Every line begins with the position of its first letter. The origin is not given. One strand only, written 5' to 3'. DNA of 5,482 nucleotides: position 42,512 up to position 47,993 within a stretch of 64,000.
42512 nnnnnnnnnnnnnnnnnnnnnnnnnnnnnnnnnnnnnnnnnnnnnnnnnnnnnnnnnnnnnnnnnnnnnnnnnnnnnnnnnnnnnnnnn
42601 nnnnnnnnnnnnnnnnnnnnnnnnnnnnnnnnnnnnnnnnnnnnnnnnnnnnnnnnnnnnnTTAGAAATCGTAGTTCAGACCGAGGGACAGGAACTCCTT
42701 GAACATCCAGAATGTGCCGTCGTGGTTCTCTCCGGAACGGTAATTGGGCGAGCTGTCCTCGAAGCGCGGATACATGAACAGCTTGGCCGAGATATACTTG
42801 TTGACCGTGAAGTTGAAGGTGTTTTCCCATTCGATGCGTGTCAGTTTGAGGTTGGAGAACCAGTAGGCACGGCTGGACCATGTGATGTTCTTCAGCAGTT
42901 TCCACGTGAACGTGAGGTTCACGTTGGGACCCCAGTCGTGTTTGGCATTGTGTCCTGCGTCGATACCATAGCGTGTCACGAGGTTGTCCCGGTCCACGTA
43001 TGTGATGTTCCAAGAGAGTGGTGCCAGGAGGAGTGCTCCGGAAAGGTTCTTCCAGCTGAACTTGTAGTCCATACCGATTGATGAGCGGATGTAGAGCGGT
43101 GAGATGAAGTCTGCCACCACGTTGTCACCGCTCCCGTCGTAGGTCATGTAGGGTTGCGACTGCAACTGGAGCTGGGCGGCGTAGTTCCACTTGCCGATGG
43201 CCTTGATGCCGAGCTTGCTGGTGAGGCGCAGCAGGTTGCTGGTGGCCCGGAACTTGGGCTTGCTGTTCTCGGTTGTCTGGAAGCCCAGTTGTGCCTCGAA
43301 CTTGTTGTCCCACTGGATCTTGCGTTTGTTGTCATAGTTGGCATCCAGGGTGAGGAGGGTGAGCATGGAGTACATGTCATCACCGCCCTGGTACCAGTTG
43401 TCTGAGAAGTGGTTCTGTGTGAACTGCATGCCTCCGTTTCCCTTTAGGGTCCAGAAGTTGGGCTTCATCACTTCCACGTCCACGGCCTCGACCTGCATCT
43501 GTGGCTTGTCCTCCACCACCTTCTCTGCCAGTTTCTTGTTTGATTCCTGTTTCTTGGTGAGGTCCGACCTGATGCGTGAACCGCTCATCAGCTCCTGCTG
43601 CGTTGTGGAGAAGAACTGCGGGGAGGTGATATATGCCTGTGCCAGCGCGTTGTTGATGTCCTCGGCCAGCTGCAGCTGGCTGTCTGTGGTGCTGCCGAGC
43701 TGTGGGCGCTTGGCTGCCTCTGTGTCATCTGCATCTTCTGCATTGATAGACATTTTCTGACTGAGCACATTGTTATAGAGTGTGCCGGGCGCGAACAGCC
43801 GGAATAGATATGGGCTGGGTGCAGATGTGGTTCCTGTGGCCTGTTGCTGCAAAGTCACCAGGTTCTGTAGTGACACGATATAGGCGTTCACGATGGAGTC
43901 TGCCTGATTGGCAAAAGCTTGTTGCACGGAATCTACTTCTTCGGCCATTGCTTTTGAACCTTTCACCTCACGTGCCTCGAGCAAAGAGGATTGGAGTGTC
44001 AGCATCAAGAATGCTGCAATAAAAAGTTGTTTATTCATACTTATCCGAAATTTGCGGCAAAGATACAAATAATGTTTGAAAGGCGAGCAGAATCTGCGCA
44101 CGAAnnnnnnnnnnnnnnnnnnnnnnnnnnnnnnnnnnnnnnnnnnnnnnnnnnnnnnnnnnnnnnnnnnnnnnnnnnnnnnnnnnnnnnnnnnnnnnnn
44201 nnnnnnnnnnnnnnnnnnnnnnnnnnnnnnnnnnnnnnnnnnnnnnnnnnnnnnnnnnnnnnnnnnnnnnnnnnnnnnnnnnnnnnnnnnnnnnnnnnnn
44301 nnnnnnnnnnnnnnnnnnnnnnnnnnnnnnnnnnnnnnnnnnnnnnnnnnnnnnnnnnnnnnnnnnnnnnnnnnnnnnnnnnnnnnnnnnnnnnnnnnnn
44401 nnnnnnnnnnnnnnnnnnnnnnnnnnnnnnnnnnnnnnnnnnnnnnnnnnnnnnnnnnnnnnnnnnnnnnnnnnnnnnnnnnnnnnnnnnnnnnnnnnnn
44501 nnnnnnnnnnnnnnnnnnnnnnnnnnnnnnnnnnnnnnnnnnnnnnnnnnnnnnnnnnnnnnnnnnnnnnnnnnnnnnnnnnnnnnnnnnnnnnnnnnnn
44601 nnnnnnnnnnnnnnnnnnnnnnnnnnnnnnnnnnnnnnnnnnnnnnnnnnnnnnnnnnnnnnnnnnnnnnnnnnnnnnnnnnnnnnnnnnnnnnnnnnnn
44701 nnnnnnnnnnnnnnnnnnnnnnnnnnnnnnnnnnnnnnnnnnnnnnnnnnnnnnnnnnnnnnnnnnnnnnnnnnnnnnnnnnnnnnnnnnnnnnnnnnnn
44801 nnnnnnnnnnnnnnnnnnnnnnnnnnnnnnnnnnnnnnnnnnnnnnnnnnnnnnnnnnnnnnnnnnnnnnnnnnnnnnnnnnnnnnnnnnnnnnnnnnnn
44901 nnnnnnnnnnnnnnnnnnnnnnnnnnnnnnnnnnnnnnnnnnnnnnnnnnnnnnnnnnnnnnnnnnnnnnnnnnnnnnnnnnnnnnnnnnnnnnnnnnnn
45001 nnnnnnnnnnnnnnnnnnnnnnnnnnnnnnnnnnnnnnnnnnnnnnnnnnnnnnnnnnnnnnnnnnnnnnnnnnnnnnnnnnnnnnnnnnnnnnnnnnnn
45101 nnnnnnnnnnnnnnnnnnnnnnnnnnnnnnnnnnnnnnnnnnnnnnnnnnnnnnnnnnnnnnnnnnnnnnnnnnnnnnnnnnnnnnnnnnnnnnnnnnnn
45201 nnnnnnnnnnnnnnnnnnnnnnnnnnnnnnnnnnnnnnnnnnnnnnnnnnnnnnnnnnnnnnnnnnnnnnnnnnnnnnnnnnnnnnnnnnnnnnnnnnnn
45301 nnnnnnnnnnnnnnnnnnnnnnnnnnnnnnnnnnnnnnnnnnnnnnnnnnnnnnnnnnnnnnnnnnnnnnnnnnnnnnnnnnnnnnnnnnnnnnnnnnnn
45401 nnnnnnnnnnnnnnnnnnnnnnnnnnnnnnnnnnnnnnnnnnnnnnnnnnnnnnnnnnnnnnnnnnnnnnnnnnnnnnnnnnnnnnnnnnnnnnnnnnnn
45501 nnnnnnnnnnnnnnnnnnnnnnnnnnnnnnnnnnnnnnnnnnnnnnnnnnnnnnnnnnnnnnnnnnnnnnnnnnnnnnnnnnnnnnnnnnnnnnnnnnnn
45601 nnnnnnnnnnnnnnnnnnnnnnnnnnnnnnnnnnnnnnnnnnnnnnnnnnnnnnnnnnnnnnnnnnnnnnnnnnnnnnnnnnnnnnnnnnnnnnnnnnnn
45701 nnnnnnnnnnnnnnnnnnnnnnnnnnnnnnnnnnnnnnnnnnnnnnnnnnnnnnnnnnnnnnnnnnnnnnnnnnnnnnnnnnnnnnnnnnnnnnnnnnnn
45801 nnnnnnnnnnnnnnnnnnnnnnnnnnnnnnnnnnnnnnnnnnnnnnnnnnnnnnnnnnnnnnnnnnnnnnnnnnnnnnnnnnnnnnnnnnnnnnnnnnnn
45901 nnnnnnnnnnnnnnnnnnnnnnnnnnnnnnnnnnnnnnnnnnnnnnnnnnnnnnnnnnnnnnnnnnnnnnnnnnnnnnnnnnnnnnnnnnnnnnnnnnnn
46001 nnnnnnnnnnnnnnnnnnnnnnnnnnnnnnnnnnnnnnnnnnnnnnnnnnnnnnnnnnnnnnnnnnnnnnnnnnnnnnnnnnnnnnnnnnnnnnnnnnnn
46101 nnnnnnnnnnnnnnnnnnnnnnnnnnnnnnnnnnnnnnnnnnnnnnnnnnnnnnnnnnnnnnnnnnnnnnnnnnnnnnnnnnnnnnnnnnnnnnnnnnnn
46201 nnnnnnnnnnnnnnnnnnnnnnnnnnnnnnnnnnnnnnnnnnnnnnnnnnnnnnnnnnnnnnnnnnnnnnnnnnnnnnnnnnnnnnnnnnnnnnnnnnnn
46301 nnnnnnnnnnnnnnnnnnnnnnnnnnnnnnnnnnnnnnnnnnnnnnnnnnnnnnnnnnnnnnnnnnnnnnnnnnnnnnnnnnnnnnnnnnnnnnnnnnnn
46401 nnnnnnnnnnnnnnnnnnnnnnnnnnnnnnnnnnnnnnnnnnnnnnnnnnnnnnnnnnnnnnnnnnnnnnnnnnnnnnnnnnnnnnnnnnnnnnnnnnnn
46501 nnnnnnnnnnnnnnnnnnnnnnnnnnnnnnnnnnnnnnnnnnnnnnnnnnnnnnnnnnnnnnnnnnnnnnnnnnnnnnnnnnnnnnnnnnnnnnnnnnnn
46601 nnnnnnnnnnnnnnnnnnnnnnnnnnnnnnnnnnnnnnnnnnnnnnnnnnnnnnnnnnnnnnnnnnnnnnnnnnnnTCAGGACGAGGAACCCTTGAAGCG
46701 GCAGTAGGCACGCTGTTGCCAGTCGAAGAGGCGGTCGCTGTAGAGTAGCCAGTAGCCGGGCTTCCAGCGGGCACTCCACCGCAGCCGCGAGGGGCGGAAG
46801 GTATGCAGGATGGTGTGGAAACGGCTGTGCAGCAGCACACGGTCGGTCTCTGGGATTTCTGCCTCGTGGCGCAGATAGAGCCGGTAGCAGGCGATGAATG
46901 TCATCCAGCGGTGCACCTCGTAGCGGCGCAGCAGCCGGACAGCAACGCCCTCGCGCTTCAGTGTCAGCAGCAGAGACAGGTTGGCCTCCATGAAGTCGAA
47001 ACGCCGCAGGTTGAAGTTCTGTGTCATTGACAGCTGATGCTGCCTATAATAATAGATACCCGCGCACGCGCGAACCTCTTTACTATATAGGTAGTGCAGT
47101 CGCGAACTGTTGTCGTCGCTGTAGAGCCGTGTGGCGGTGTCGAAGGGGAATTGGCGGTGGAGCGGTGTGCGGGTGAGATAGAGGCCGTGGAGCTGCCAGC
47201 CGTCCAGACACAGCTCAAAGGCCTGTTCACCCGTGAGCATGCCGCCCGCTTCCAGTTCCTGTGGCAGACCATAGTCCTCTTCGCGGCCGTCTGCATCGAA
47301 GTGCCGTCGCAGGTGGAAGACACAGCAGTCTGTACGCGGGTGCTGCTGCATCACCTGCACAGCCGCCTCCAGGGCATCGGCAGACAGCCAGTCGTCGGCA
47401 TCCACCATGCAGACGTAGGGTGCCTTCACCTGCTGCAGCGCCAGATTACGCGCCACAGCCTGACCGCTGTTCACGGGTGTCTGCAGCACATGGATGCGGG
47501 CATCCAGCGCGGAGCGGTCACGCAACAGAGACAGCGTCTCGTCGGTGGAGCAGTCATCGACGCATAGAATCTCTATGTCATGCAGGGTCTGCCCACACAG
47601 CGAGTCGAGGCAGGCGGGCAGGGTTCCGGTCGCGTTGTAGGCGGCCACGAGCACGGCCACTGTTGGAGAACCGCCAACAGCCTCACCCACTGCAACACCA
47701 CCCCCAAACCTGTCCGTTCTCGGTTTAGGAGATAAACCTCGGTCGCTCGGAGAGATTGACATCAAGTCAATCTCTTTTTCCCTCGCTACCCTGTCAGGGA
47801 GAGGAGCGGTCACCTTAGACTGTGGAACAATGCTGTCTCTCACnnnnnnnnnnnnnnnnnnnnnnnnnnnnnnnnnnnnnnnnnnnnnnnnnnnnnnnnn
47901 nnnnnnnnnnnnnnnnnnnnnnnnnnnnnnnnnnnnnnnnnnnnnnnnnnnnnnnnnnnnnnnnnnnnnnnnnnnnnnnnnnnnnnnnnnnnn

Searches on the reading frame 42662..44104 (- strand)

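Call 85: search_protein_families(library=pfam, proteins=[window:42662-44104:-], max_evalue=0.0001)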
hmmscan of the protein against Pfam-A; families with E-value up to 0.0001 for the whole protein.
window:42662-44104:- (480 aa): 1 family
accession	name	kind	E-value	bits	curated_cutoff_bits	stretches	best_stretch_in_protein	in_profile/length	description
PF11276.14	DUF3078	-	6.3e-24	84.6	25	1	228-320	1-90/92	Protein of unknown function (DUF3078)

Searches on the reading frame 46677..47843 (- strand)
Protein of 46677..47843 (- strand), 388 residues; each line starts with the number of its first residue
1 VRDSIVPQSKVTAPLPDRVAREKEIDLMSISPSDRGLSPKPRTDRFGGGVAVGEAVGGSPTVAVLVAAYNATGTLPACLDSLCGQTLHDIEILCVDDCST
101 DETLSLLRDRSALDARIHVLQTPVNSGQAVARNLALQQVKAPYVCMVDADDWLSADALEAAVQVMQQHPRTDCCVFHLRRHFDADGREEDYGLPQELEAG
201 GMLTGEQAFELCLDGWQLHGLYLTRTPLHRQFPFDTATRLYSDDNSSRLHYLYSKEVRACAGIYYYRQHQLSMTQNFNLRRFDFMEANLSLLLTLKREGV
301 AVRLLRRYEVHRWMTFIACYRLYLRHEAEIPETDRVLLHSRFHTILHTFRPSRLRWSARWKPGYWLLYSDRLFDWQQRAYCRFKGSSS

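Call 85: search_protein_families(library=pfam, proteins=[window:46677-47843:-], max_evalue=0.0001)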
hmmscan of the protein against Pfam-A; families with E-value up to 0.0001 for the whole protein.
window:46677-47843:- (388 aa): 3 families
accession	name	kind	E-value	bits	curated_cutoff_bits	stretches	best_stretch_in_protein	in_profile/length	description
PF00535.33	Glycos_transf_2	-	1.2e-29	103.9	23.3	1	64-178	2-116/168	Glycosyl transferase family 2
PF13641.12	Glyco_tranf_2_3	-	5.4e-10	40.1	27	1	60-171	1-116/230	Glycosyltransferase like family 2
PF10111.15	Glyco_tranf_2_2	-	7.8e-08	32.6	27.3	1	89-167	29-108/276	Glycosyltransferase like family 2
